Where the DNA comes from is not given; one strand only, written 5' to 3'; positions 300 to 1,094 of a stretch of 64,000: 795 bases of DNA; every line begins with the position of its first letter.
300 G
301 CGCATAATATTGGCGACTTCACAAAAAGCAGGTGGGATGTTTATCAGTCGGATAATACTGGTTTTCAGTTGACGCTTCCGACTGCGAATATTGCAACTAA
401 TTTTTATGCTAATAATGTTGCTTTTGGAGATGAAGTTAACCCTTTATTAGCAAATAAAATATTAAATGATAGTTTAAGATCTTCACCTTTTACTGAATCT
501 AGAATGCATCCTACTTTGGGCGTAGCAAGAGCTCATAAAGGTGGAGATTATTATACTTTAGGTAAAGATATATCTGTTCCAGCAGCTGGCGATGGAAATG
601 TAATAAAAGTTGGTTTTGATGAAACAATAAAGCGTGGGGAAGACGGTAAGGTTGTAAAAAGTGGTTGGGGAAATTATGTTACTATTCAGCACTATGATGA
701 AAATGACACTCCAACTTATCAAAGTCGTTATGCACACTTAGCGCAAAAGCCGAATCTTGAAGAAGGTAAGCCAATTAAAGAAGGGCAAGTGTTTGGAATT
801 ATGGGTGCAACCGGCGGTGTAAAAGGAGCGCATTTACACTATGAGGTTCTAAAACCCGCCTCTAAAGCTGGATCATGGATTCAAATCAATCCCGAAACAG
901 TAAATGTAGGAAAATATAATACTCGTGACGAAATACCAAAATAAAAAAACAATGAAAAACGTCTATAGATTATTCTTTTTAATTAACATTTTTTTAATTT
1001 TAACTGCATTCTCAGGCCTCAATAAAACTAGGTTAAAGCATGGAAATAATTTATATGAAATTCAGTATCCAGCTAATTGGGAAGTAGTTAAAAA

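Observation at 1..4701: Two-partner-secretion locus in exoprotein / small ORFs / TpsB order, with an M23 peptidase as the exoprotein C-terminus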

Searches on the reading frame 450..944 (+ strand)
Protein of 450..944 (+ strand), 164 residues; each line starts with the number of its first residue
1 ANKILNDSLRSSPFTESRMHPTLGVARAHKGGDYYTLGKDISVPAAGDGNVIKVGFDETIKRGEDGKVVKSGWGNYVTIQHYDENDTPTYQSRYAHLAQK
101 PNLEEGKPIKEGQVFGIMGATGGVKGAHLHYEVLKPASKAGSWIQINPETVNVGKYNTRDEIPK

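Call 57: search_protein_representatives(protein=window:450-944:+)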
Query: 164 residues. Proteins with E-value up to 0.001 (for the whole library): 11806; up to 1e-10: 128; up to 1e-30: 2. The best 150 are listed.
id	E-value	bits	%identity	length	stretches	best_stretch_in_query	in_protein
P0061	2.4e-54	200.1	84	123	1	51-164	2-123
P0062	2.1e-40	154.8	48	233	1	1-164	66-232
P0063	4.5e-26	108.2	41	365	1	4-163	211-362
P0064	5.1e-24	101.5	42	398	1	3-163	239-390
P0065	1.3e-21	93.7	42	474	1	1-162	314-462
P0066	6.7e-21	91.4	44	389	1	3-157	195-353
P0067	1.1e-20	90.6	31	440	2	11-137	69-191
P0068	4.0e-19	85.6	41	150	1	18-160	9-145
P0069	2.2e-18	83.2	39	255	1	27-163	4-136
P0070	3.9e-18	82.4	38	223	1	17-161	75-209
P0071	7.1e-18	81.5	40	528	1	18-161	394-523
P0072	9.6e-17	77.8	39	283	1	3-157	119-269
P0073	2.3e-16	76.6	41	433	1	19-164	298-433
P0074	1.4e-15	74.0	31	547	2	11-136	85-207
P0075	1.9e-15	73.6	40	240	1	9-157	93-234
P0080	1.5e-14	70.7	37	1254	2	59-139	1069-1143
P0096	5.3e-13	65.7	39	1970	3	17-135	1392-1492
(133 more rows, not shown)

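Call 59: search_protein_families(library=pfam, proteins=[P0062, P0063, P0064, P0065, P0066, P0071, P0073, P0072, P0080, P0096], max_evalue=0.01)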
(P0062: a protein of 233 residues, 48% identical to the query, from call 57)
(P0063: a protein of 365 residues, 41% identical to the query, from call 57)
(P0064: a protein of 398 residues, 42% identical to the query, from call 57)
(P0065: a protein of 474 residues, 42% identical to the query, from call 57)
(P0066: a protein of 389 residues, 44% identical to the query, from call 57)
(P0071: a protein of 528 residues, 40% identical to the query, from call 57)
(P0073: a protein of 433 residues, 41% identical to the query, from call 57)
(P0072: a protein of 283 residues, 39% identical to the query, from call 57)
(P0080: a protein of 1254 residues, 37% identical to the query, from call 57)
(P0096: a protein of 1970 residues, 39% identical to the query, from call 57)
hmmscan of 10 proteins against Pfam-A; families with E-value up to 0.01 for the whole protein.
P0062 (233 aa): 1 family
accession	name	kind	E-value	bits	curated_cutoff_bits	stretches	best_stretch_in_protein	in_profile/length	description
PF01551.29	Peptidase_M23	-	2.4e-13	50.5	28.7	1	93-207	2-93/96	Peptidase family M23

P0063 (365 aa): 1 family
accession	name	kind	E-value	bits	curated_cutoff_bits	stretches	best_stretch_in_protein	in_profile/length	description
PF01551.29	Peptidase_M23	-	3.3e-17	62.9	28.7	1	235-334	2-89/96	Peptidase family M23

P0064 (398 aa): 1 family
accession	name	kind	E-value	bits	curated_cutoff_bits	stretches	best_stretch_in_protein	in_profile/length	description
PF01551.29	Peptidase_M23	-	1.4e-18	67.3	28.7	1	263-363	2-90/96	Peptidase family M23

P0065 (474 aa): 1 family
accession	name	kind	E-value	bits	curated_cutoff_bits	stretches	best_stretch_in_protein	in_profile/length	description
PF01551.29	Peptidase_M23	-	8e-25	87.3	28.7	1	341-443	2-96/96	Peptidase family M23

P0066 (389 aa): 3 families
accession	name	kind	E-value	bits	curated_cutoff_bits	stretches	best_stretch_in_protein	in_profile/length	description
PF01551.29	Peptidase_M23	-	2.1e-19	70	28.7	1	221-326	2-92/96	Peptidase family M23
PF04830.18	DUF637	-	8.9e-12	45.5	26.6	1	3-124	33-167/168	Possible hemagglutinin (DUF637)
PF04829.18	PT-VENN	-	0.0043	17.6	20.3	1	146-193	12-51/52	Pre-toxin domain with VENN motif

P0071 (528 aa): 4 families
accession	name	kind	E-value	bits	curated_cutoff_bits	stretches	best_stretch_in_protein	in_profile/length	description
PF01551.29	Peptidase_M23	-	3.5e-22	78.8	28.7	1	404-500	2-92/96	Peptidase family M23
PF04830.18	DUF637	-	4.4e-14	53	26.6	1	136-302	6-167/168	Possible hemagglutinin (DUF637)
PF04829.18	PT-VENN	-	3.7e-05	24.2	20.3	1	323-379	3-51/52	Pre-toxin domain with VENN motif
PF21424.3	DTP-pb9_A-dom_C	-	0.0029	17.7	27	1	235-248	7-20/32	Distal tail protein pb9, A domain C-terminal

P0073 (433 aa): 2 families
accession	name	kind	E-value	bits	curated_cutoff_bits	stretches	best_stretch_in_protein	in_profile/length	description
PF01551.29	Peptidase_M23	-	1e-18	67.7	28.7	1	308-407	2-92/96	Peptidase family M23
PF00362.24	Integrin_beta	-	0.0084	16.3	24.8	0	23-57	5-39/248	Integrin beta chain VWA domain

P0072 (283 aa): 2 families
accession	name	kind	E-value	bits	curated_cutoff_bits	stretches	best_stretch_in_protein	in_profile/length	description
PF01551.29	Peptidase_M23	-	1.4e-16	60.9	28.7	1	145-247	3-91/96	Peptidase family M23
PF04829.18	PT-VENN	-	0.0024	18.4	20.3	1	80-117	15-51/52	Pre-toxin domain with VENN motif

P0080 (1254 aa): 2 families
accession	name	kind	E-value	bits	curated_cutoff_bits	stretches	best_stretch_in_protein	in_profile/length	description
PF01551.29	Peptidase_M23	-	3.7e-58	194.2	28.7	2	1048-1145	2-95/96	Peptidase family M23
PF02557.22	VanY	-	7.9e-33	113.5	25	1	748-869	9-131/132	D-alanyl-D-alanine carboxypeptidase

P0096 (1970 aa): 3 families
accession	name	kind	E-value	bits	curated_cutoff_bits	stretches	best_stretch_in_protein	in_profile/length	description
PF01551.29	Peptidase_M23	-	5.9e-91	299.3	28.7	3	1700-1794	3-96/96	Peptidase family M23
PF13533.13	Biotin_lipoyl_2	-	0.0002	21.5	29.8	0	1916-1931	15-30/32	Biotin-lipoyl like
PF16886.11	ATP-synt_ab_Xtn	-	0.0093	16.1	25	0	1916-1935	15-34/88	ATPsynthase alpha/beta subunit barrel-sandwich domain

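Call 60: find_encoding_contigs(protein=P0071, flank=6000, max_places=4)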
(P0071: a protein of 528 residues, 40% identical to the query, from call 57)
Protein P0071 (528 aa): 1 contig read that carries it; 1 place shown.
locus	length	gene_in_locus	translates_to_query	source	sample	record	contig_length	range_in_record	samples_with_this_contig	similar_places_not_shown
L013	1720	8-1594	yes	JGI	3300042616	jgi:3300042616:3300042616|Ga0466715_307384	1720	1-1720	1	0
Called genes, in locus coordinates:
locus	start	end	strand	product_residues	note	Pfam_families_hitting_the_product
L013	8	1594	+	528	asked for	PF04830:DUF637, PF01551:Peptidase_M23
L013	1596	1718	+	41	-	?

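Call 61: list_cluster_members(proteins=[P0062, P0063, P0064, P0065, P0066, P0071, P0072, P0073])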
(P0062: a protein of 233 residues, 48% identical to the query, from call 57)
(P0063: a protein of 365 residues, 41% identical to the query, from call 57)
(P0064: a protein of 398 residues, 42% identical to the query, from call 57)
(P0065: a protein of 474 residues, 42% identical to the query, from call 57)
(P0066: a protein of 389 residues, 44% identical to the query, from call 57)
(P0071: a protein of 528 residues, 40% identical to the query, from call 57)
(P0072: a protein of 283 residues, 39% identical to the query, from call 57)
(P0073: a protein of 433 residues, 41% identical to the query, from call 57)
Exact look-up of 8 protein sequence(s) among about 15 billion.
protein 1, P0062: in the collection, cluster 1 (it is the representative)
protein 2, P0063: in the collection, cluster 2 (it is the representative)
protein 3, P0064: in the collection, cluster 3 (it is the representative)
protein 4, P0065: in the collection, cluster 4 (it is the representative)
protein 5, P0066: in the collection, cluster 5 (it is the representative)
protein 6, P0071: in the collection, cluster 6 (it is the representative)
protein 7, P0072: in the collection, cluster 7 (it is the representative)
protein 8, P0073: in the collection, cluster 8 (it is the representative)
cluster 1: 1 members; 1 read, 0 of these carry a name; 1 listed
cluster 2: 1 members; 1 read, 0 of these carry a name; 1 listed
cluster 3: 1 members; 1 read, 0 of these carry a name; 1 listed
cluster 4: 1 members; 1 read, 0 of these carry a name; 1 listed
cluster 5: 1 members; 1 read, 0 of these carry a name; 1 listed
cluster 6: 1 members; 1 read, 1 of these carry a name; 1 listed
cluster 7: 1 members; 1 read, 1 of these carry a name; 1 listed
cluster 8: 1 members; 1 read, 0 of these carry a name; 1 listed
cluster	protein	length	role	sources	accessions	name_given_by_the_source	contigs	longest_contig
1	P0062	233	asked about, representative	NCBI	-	-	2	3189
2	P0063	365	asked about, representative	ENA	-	-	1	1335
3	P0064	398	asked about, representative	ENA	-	-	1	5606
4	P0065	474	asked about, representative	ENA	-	-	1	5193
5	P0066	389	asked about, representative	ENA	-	-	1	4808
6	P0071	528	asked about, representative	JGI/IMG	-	murein DD-endopeptidase MepM/ murein hydrolase activator NlpD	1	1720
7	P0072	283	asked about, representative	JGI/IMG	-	murein DD-endopeptidase MepM/ murein hydrolase activator NlpD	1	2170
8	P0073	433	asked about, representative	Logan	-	-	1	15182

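Call 62: find_encoding_contigs(protein=P0066, flank=6000, max_places=3)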
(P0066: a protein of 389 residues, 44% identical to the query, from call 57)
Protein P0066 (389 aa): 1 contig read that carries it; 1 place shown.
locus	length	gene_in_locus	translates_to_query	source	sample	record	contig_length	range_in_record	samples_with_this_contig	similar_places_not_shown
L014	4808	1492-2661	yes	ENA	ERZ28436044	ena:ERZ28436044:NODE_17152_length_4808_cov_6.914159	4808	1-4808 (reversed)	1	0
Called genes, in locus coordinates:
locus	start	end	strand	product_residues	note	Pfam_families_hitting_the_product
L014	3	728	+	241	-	?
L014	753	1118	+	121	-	-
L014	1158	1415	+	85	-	-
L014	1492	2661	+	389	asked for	PF04830:DUF637, PF01551:Peptidase_M23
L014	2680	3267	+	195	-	-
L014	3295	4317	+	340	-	-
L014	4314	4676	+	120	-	-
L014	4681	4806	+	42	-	?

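Call 63: find_encoding_contigs(protein=P0062, flank=6000, max_places=3)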
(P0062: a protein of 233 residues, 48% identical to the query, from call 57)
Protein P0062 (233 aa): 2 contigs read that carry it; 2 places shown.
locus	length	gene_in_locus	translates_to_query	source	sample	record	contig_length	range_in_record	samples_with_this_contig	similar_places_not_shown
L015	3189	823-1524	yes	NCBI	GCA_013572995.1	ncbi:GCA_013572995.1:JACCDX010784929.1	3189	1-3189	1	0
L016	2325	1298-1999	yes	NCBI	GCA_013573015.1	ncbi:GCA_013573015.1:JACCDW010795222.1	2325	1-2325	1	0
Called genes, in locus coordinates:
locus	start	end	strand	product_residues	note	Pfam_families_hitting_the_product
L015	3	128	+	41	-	?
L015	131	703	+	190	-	-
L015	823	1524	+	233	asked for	PF01551:Peptidase_M23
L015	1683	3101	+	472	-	PF05598:DUF772, PF01609:DDE_Tnp_1 (weak)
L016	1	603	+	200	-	?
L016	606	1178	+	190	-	-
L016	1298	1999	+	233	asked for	PF01551:Peptidase_M23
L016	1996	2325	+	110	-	?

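Call 64: find_encoding_contigs(protein=P0073, flank=8000, max_places=3)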
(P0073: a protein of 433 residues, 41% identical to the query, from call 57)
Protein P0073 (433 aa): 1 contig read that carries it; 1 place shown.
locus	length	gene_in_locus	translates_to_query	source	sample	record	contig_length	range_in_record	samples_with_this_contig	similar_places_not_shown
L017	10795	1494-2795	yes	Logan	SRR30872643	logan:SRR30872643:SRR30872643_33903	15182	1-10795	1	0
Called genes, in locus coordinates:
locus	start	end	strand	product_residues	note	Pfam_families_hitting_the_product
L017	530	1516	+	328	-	PF13369:Transglut_core2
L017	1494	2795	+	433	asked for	PF01551:Peptidase_M23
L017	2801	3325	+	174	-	-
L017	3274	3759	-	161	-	PF18925:DUF5675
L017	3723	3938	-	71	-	-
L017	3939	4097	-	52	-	-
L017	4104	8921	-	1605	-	-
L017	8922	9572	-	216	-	-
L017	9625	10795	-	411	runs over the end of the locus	-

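Call 71: find_encoding_contigs(protein=P0064, flank=6000, max_places=3)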
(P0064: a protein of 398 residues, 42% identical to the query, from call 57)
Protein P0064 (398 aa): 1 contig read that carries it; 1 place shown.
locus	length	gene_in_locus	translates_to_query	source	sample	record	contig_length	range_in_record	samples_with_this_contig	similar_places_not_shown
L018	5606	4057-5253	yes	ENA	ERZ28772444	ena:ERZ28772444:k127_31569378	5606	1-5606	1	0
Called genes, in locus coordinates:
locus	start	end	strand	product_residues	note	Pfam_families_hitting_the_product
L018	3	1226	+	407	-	?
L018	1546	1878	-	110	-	-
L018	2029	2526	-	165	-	-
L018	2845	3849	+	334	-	-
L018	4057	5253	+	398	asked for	PF01551:Peptidase_M23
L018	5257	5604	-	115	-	?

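Call 72: find_encoding_contigs(protein=P0065, flank=6000, max_places=3)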
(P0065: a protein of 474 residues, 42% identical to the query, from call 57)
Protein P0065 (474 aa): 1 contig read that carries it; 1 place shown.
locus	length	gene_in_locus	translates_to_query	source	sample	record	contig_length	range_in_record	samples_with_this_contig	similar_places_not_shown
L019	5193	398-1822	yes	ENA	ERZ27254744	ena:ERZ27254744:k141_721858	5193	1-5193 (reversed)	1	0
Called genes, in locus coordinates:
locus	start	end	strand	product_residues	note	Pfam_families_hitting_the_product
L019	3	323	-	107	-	?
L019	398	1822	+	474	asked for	PF01551:Peptidase_M23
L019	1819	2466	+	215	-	-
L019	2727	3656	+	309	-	PF13793:Pribosyltran_N, PF00156:Pribosyltran, PF14572:Pribosyl_synth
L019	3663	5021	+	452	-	PF01593:Amino_oxidase, PF13450:NAD_binding_8, PF13738:Pyr_redox_3 (weak)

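Call 73: find_encoding_contigs(protein=P0072, flank=6000, max_places=3)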
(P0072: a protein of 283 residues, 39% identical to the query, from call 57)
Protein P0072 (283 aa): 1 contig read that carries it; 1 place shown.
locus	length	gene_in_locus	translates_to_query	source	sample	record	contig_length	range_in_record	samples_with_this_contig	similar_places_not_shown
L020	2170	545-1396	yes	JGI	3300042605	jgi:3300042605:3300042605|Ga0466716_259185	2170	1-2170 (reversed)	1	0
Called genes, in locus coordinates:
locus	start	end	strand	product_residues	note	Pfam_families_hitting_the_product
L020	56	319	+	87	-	-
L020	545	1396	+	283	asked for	PF01551:Peptidase_M23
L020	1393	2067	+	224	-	-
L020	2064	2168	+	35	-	?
